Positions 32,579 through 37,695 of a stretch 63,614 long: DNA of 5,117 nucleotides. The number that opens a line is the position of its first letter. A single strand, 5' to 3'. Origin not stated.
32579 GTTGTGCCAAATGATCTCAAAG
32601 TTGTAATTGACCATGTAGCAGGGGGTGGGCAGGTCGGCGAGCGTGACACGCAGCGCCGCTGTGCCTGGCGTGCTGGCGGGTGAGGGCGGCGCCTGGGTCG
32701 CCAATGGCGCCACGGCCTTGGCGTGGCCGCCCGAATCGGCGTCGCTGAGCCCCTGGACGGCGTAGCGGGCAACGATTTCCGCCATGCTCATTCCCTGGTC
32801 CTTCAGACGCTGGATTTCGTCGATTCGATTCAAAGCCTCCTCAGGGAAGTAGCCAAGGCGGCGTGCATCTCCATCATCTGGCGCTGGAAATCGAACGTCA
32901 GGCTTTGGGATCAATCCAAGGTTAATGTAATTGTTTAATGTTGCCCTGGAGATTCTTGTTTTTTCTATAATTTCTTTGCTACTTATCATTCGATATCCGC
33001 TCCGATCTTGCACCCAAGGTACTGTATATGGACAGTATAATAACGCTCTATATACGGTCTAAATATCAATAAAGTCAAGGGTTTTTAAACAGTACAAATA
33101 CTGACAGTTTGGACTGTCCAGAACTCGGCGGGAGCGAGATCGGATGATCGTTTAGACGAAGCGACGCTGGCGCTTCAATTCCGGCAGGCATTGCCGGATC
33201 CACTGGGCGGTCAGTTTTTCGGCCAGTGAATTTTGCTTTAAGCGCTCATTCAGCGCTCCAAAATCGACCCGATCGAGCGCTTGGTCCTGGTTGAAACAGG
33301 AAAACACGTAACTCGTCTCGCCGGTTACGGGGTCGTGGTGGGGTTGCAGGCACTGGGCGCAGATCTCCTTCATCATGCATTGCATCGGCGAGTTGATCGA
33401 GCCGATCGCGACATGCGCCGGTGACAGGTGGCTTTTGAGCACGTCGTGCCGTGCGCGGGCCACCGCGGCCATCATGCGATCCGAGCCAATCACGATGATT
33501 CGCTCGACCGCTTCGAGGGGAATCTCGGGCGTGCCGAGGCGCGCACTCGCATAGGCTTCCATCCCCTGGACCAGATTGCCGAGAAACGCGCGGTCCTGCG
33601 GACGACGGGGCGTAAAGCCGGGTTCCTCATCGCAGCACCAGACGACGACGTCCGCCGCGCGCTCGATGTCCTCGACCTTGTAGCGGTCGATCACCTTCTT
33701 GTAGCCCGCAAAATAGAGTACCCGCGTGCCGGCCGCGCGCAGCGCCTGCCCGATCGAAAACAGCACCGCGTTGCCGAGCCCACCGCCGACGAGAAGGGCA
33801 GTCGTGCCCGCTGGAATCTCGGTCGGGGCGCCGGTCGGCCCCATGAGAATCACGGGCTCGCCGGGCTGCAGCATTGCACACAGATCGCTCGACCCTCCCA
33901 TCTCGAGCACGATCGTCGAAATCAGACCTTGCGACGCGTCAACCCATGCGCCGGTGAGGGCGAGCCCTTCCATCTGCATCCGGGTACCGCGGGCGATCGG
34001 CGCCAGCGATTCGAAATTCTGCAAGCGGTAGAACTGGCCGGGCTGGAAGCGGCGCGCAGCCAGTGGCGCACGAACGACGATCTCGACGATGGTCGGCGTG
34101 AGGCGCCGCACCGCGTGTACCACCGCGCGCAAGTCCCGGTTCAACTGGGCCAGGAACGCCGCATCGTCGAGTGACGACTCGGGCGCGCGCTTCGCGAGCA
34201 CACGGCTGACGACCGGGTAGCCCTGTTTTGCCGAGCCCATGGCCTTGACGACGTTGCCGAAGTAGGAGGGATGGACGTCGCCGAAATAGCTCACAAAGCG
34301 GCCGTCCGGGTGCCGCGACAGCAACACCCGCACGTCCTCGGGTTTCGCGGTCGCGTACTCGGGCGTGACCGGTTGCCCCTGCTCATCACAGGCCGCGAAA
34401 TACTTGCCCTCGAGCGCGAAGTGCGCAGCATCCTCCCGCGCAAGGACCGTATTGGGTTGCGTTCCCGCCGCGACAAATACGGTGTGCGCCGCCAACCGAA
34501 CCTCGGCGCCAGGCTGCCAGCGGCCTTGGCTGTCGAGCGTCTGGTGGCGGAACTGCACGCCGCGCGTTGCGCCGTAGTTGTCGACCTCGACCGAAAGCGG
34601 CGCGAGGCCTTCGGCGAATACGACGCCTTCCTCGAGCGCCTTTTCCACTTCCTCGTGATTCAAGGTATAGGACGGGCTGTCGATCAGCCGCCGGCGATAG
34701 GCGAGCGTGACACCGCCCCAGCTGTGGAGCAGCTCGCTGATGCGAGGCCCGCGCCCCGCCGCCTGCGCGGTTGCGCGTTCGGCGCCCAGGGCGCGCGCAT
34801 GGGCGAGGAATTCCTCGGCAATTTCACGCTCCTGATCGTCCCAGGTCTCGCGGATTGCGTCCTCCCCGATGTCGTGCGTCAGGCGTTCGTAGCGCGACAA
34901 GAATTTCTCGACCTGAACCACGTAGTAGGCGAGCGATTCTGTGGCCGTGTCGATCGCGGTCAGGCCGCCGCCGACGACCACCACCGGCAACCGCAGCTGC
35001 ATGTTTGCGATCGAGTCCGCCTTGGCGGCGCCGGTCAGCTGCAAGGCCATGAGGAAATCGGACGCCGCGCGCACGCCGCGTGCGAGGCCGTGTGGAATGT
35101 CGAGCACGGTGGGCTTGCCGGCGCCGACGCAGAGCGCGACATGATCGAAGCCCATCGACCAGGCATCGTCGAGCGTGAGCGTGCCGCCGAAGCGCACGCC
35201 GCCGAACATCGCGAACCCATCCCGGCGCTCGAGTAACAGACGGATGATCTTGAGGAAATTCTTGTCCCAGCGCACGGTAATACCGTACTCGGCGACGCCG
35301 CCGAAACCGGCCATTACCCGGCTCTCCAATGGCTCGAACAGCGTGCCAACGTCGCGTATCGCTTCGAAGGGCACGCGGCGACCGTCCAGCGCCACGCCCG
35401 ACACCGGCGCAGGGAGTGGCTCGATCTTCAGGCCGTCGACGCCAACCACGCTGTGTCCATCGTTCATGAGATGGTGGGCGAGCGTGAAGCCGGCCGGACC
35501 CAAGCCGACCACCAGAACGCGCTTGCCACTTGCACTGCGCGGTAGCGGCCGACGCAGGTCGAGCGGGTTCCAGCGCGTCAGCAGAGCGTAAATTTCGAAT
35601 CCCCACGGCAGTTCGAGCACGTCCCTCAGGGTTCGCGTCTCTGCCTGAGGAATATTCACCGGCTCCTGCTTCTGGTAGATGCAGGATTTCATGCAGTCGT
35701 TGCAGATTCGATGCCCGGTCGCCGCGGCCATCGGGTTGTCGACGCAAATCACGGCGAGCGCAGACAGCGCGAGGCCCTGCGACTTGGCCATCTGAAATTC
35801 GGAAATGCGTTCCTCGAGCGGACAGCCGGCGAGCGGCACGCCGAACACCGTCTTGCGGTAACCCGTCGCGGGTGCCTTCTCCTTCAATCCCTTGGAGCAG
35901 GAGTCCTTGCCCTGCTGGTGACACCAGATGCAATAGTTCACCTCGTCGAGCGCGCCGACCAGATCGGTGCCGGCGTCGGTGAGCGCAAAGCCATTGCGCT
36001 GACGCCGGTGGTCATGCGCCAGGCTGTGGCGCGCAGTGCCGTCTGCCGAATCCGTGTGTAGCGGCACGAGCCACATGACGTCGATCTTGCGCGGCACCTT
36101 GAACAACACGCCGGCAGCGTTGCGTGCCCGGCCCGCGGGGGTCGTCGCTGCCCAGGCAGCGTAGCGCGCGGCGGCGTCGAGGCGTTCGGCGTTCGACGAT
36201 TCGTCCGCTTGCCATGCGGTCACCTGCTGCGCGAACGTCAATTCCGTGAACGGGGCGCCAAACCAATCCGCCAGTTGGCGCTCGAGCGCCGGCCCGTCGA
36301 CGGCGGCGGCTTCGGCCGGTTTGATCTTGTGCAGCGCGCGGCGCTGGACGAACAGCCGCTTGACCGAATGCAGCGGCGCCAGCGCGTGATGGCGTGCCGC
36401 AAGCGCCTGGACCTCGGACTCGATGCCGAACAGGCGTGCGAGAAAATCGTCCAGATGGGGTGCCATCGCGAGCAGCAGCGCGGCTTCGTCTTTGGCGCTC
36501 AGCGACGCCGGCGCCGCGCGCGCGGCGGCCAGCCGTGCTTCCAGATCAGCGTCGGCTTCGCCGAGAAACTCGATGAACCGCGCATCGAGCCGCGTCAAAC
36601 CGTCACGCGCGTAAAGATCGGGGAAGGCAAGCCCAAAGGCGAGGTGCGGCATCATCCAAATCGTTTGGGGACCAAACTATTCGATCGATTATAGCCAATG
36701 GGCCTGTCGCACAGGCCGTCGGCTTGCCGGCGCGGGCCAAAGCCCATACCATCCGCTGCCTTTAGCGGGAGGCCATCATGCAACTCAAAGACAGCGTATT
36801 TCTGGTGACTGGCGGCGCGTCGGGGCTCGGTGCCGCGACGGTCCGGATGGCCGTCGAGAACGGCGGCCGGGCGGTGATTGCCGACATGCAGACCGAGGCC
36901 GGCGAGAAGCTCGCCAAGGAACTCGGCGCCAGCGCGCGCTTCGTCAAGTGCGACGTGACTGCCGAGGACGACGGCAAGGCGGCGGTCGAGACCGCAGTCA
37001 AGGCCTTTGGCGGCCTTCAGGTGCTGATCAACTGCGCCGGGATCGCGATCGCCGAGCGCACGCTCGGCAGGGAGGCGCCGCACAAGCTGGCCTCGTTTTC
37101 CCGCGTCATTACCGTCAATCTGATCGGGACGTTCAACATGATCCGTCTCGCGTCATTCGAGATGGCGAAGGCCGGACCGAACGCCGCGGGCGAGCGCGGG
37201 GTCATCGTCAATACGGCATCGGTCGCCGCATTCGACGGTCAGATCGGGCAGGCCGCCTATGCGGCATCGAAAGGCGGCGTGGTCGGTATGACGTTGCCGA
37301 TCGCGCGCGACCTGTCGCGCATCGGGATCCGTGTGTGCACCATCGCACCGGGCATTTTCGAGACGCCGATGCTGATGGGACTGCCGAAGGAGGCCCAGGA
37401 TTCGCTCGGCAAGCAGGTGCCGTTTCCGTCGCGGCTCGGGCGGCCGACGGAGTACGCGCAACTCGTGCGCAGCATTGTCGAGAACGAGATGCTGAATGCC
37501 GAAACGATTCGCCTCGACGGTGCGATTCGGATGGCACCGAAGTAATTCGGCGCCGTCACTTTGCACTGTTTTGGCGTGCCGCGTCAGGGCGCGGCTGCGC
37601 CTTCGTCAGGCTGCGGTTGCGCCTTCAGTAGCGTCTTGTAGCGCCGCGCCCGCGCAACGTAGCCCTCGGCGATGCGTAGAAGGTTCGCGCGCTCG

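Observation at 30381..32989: One-component fusion of a MerR DNA-binding domain, a Cys-motif sensor domain and a class III cyclase, placed upstream of a CDF metal-efflux gene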

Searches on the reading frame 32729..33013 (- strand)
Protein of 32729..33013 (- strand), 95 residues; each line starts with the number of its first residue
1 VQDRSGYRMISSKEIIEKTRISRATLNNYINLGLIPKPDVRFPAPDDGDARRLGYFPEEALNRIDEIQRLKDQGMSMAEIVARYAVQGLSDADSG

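Call 33: search_solved_structures(query=window:32729-33013:-, max_evalue=10, show_alignments=3)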
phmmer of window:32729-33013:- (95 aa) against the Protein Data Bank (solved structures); distinct sequences matched with E-value up to 10: 6.
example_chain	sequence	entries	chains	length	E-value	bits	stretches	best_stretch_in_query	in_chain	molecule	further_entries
4ua1_A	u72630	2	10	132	0.077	16.4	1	14-82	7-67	Regulatory protein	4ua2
8tqd_A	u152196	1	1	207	0.18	15.2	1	10-80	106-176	Nuclear factor NF-kappa-B p105 subunit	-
5odc_F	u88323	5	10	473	0.27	14.7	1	11-87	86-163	Methyl-viologen reducing hydrogenase subunit A | Methyl-viologen reducing hydrogenase, subunit A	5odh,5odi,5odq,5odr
2o61_B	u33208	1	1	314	0.37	14.2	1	10-80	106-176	Nuclear factor NF-kappa-B p105 subunit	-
1svc_P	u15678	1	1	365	0.41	14.1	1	10-80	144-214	PROTEIN (NUCLEAR FACTOR KAPPA-B (NF-KB))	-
8tno_A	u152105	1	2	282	0.7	13.4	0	45-73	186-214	UNC_239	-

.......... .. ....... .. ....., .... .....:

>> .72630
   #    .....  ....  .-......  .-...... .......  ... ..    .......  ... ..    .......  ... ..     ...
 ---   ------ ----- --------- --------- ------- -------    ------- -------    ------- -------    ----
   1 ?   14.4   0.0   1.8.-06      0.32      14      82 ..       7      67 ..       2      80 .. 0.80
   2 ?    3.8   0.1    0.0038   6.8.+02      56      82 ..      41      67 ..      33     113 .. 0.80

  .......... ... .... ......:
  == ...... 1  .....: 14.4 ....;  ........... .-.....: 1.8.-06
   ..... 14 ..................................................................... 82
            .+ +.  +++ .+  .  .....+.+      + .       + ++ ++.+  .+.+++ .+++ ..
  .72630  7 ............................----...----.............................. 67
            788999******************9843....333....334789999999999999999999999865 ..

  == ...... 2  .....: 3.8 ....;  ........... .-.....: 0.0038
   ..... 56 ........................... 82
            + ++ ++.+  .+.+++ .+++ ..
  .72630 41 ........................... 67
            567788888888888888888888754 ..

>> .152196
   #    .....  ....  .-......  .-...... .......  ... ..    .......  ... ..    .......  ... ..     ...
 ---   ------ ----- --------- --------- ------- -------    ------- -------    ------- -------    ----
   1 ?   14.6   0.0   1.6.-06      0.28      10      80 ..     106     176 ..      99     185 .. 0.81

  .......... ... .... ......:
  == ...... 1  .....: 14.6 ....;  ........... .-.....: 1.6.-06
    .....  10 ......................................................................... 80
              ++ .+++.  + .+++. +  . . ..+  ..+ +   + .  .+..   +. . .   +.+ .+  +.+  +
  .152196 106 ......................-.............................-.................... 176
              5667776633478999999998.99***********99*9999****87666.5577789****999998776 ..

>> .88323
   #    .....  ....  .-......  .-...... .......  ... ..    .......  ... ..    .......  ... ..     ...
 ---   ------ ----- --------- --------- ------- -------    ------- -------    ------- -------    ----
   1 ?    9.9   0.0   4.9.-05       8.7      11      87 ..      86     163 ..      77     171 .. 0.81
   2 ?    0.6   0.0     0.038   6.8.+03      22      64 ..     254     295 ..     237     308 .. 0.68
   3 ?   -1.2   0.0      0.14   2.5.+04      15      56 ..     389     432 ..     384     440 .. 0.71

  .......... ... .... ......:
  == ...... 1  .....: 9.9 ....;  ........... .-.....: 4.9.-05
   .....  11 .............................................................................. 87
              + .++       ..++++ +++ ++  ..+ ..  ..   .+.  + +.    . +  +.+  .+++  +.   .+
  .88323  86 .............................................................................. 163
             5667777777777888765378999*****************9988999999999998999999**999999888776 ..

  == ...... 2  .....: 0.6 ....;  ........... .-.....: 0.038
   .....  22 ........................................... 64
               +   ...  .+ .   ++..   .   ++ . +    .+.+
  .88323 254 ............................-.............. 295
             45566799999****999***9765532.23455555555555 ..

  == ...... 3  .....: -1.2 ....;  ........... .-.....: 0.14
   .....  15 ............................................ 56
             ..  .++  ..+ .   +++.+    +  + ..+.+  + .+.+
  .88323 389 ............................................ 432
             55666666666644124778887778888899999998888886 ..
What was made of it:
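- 32756..32989 (-): MerR-type winged HTH (aa 9-86 in 516-aa numbering). The recognition helix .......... is almost invariant across the family. The best PDB sequence match is MerR 4ua1, E 0.077 (call 33).
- On MerR family transcription regulators: The best PDB sequence match is MerR 4ua1 over aa 14-82, with an 8-residue longer wing (call 33).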

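Call 70: find_homologous_proteins(query=window:32744-32989:-, max_evalue=0.001)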
Query window:32744-32989:- (82 aa): 11 proteins with E <= 0.001 among 14 candidates.
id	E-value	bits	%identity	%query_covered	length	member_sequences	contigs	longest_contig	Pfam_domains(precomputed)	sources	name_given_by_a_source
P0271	1.2e-38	148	88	99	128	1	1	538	PF13411.13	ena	-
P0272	6.4e-21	91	59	99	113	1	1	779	PF13411.13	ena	-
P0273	1.6e-20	90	57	96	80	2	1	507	-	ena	-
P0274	3.1e-20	89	58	98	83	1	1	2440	PF13411.13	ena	-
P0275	3.6e-19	86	60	91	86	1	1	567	-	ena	-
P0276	6.3e-19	85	59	96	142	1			PF13411.13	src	-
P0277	6.5e-19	85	57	100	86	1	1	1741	PF13411.13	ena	-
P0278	2.9e-17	80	59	88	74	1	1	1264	PF13411.13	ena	-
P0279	1.7e-15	74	51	93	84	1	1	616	PF13411.13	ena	-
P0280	9.1e-15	72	64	72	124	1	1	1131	-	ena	-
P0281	1.4e-6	46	78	49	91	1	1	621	-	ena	-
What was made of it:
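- Tried and rejected: Search with the HTH alone. find_homologous_proteins returned only 14 candidates, all fragments, so it said nothing about other architectures that use this HTH (call 70).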

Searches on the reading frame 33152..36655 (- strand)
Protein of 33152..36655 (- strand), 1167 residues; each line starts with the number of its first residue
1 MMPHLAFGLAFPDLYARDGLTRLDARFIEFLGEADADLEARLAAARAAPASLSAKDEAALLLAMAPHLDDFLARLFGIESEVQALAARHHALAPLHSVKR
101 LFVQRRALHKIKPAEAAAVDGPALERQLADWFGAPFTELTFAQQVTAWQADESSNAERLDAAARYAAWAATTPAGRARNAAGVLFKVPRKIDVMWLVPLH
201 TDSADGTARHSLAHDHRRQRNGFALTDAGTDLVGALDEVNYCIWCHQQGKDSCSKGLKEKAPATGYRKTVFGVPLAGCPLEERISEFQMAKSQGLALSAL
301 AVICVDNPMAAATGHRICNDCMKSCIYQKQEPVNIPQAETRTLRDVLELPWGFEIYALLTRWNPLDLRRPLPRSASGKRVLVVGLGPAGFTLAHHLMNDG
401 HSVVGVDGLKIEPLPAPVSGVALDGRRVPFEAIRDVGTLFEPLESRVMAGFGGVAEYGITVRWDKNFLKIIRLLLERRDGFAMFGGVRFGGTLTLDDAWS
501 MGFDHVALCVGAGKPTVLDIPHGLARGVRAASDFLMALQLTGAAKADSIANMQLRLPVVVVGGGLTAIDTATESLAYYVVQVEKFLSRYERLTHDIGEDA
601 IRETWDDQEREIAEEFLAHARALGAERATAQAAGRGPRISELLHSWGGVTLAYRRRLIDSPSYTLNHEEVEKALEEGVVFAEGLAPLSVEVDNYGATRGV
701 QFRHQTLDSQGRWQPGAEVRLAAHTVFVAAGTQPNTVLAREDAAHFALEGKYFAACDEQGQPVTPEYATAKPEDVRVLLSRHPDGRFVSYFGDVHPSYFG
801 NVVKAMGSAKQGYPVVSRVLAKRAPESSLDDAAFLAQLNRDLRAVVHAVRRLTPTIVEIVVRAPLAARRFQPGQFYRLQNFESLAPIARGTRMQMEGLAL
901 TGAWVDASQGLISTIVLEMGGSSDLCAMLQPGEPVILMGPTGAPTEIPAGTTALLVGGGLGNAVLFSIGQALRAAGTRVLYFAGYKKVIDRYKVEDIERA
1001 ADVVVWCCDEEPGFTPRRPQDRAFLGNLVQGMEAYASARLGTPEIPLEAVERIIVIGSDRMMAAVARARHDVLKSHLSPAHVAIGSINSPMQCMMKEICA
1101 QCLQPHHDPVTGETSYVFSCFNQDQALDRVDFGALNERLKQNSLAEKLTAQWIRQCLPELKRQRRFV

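Call 3: search_protein_families(library=pfam, proteins=[window:33152-36655:-], max_evalue=1)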
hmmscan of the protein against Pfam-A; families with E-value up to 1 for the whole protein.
window:33152-36655:- (1167 aa): 5 families
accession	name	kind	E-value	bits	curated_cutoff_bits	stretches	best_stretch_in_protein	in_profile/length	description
PF07992.20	Pyr_redox_2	-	2.2e-11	44.2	26.1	2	379-574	2-161/291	Pyridine nucleotide-disulphide oxidoreductase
PF14691.11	Fer4_20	-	0.00054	20.2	25.8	1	276-339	34-101/113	Dihydroprymidine dehydrogenase domain II, 4Fe-4S cluster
PF21799.2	MurD-like_N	-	0.097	13.4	27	0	378-407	1-30/88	Mur ligase MurD-like, N-terminal domain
PF13241.12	NAD_binding_7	-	0.11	13.5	22.1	0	376-404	6-34/104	Putative NAD(P)-binding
PF01494.25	FAD_binding_3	-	0.15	11.7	22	1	379-407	3-31/349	FAD binding domain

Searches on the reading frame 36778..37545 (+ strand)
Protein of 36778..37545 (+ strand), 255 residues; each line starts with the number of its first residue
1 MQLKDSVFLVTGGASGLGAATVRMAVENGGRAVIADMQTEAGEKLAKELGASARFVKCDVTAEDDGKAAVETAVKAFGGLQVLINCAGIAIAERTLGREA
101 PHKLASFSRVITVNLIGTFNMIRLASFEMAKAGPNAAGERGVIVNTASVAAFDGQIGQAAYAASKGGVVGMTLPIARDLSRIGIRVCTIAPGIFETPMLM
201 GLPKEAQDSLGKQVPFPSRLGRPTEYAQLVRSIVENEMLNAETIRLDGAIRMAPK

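Call 72: search_protein_families(library=pfam, proteins=[window:36778-37545:+], max_evalue=0.00001)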
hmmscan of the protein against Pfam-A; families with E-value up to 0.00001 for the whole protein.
window:36778-37545:+ (255 aa): 3 families
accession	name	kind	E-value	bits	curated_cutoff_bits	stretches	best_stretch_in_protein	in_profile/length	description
PF00106.31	adh_short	-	1.7e-47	161.9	26.6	1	7-204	2-192/195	short chain dehydrogenase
PF13561.12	adh_short_C2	-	4.1e-39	135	27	1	14-247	3-232/236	Enoyl-(Acyl carrier protein) reductase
PF08659.16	KR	-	3.5e-09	37.3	22.6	1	7-164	2-152/180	KR domain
